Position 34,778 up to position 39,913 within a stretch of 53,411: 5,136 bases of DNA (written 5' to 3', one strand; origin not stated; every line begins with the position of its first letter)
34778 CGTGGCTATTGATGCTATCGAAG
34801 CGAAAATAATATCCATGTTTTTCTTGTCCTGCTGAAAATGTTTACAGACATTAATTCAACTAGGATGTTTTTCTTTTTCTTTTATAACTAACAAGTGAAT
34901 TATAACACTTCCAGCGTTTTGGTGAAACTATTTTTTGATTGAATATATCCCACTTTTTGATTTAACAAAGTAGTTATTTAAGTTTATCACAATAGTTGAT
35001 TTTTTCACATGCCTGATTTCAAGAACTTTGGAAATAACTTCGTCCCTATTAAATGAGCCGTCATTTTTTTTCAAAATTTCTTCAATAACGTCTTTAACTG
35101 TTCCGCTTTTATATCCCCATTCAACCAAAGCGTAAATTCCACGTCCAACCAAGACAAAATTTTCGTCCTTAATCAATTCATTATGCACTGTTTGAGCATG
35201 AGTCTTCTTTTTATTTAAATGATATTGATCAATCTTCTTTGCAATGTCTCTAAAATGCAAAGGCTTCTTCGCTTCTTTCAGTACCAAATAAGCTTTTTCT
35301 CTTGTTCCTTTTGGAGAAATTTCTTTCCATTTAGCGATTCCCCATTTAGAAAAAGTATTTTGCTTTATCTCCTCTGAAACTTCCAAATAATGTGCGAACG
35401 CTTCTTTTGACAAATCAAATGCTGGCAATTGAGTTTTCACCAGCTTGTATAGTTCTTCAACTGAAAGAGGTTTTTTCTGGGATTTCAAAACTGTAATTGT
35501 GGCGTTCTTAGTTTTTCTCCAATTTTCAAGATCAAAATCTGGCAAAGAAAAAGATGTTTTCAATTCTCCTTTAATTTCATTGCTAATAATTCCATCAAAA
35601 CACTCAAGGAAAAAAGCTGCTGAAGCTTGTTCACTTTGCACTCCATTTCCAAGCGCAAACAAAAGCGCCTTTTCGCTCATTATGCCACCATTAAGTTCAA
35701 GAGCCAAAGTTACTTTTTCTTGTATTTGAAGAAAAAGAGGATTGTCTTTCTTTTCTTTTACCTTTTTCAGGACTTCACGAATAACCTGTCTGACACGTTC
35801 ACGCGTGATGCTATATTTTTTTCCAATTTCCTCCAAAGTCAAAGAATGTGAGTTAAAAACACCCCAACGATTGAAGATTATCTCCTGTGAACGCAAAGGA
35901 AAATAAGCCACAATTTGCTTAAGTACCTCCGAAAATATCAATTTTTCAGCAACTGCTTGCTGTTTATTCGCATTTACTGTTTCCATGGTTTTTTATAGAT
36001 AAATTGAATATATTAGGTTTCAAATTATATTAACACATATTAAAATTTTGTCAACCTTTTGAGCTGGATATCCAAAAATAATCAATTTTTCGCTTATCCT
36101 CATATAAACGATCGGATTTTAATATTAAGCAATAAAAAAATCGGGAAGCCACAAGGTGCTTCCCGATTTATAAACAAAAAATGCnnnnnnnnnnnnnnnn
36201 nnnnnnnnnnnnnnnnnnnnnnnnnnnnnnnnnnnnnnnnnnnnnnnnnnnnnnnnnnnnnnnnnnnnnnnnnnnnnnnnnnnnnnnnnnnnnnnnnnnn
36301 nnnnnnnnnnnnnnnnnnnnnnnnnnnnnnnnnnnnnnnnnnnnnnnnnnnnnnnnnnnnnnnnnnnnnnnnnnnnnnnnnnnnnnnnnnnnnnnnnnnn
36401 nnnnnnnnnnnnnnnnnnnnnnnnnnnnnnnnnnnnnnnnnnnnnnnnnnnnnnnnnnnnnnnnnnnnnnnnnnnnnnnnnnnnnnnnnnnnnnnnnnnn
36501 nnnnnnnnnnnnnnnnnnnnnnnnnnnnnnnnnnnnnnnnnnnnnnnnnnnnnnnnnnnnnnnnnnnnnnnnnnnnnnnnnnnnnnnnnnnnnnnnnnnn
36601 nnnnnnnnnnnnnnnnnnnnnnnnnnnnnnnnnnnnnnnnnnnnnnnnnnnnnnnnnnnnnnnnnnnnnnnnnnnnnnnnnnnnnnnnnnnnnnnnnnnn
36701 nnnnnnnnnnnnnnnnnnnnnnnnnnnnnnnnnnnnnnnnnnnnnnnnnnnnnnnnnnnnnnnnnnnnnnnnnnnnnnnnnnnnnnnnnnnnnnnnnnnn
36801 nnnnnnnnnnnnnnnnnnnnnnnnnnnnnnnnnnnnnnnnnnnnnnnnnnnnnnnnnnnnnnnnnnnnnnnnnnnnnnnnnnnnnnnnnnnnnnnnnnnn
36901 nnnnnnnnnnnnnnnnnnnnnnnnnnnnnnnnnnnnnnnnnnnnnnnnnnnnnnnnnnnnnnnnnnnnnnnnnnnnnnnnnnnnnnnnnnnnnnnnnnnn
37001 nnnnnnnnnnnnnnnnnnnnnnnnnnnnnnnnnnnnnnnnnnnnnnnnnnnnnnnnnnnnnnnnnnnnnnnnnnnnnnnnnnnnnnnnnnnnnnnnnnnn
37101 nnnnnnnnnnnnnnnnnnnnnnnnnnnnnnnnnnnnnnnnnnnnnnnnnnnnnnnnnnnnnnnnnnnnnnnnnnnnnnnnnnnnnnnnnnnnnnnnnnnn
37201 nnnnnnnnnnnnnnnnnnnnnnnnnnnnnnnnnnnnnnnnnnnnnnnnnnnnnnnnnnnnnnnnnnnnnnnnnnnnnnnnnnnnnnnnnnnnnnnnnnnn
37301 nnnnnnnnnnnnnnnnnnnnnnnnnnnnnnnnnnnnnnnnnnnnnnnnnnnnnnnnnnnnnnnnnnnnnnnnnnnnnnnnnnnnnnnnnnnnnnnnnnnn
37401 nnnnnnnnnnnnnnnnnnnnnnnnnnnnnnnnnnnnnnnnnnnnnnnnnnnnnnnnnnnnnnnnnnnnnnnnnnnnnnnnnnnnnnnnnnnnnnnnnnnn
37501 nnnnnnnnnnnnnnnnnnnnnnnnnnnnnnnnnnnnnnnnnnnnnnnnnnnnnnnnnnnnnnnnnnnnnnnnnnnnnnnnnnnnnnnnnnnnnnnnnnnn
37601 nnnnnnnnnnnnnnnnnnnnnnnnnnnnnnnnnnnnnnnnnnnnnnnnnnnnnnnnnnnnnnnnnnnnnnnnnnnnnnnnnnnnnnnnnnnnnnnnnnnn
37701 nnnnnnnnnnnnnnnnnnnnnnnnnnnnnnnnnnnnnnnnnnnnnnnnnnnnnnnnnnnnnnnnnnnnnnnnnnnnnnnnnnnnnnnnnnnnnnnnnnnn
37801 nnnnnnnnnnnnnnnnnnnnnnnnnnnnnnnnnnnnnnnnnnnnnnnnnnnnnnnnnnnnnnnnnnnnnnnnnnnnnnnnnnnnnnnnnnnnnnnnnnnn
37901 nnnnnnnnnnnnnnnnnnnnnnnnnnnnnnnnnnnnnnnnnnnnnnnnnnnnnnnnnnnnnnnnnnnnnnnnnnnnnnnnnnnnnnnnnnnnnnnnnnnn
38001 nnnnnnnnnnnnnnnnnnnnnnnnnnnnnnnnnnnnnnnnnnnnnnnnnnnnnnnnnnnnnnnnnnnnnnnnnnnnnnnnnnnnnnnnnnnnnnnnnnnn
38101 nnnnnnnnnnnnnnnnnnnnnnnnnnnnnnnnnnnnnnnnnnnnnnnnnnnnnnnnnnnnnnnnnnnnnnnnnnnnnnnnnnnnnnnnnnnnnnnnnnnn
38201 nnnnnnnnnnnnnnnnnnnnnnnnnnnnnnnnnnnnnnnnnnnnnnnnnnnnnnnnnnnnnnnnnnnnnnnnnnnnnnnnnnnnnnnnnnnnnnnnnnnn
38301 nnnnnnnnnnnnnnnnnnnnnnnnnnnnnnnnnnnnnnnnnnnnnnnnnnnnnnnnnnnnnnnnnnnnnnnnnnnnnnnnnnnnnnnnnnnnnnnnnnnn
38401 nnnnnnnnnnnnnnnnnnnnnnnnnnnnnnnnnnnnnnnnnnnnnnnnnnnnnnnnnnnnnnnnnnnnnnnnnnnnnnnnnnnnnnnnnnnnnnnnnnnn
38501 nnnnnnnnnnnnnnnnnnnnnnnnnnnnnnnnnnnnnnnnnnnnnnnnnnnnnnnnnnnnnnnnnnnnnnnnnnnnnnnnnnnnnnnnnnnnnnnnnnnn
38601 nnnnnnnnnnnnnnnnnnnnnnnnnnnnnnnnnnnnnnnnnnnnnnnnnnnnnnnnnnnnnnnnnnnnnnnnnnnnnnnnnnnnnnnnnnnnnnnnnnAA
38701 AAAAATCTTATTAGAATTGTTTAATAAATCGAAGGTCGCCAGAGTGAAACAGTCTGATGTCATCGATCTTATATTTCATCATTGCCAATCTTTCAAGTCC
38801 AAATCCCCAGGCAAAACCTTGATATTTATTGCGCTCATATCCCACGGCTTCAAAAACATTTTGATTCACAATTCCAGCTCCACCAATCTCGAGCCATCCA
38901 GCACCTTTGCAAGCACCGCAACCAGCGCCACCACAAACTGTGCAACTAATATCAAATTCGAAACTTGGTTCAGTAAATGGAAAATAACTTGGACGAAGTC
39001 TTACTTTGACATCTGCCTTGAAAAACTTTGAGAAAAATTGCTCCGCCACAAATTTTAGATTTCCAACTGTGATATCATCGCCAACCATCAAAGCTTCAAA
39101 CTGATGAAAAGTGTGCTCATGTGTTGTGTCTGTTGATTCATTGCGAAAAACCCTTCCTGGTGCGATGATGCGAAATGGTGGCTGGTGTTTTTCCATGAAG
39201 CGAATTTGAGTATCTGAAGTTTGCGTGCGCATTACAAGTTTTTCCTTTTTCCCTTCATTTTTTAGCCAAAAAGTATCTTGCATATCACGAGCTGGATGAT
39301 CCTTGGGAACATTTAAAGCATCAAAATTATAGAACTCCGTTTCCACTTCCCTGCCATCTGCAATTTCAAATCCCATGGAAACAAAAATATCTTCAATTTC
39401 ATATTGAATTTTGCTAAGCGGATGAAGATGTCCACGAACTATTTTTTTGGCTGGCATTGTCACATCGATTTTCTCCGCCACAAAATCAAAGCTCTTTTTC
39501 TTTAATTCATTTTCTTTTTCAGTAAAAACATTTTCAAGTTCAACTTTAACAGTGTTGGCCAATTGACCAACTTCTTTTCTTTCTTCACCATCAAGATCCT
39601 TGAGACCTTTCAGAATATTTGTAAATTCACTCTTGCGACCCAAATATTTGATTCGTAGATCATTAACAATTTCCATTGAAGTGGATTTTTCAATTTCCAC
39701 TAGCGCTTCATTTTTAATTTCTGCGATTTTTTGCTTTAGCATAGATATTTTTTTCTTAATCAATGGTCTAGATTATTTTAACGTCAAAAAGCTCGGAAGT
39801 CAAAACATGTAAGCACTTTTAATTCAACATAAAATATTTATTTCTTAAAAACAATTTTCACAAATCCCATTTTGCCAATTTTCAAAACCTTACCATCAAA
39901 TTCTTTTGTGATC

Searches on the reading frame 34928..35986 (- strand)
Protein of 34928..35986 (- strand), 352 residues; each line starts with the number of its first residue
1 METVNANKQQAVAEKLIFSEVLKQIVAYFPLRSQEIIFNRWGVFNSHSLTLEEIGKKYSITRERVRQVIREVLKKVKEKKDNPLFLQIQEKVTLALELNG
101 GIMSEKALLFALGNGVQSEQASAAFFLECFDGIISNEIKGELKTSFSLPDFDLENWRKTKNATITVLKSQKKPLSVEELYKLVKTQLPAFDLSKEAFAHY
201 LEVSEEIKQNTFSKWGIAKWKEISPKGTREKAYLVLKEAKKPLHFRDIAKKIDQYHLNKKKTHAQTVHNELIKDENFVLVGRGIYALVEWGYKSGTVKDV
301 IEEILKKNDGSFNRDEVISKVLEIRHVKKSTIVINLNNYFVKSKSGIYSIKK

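Call 53: search_protein_families(library=pfam, proteins=[window:34928-35986:-], max_evalue=0.001)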
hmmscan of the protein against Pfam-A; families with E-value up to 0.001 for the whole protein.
window:34928-35986:- (352 aa): 3 families
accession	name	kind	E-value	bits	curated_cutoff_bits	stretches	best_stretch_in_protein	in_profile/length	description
PF05066.19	HARE-HTH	-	4.8e-15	56.1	25.9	1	230-290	5-71/71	HB1, ASXL, restriction endonuclease HTH domain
PF04545.22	Sigma70_r4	-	2.5e-09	36.9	24.1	1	32-78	8-50/50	Sigma-70, region 4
PF24706.1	DUF7669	-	0.00089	19.9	23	0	297-338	6-47/75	Domain of unknown function (DUF7669)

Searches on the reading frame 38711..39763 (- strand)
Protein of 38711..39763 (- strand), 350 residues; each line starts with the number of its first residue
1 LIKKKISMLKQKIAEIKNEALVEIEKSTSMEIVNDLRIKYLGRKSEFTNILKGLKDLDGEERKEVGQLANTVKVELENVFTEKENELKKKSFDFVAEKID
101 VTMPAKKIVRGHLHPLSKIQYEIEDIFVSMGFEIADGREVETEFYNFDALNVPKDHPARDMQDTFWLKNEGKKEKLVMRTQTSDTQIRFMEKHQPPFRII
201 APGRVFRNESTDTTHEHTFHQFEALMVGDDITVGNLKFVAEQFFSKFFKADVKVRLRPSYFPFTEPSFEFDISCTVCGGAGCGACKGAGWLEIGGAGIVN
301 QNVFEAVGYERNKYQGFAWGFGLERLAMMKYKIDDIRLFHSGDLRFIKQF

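Call 63: search_protein_families(library=pfam, proteins=[window:38711-39763:-], max_evalue=0.001)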
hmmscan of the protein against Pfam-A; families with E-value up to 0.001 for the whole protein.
window:38711-39763:- (350 aa): 2 families
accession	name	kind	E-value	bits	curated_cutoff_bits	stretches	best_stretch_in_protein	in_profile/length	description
PF01409.25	tRNA-synt_2d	-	5.6e-103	344.1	19.8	1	98-350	1-246/246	tRNA synthetases class II core domain (F)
PF02912.23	Phe_tRNA-synt_N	-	1.4e-19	70.2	22.3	1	29-90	2-63/69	Aminoacyl tRNA synthetase class II, N-terminal domain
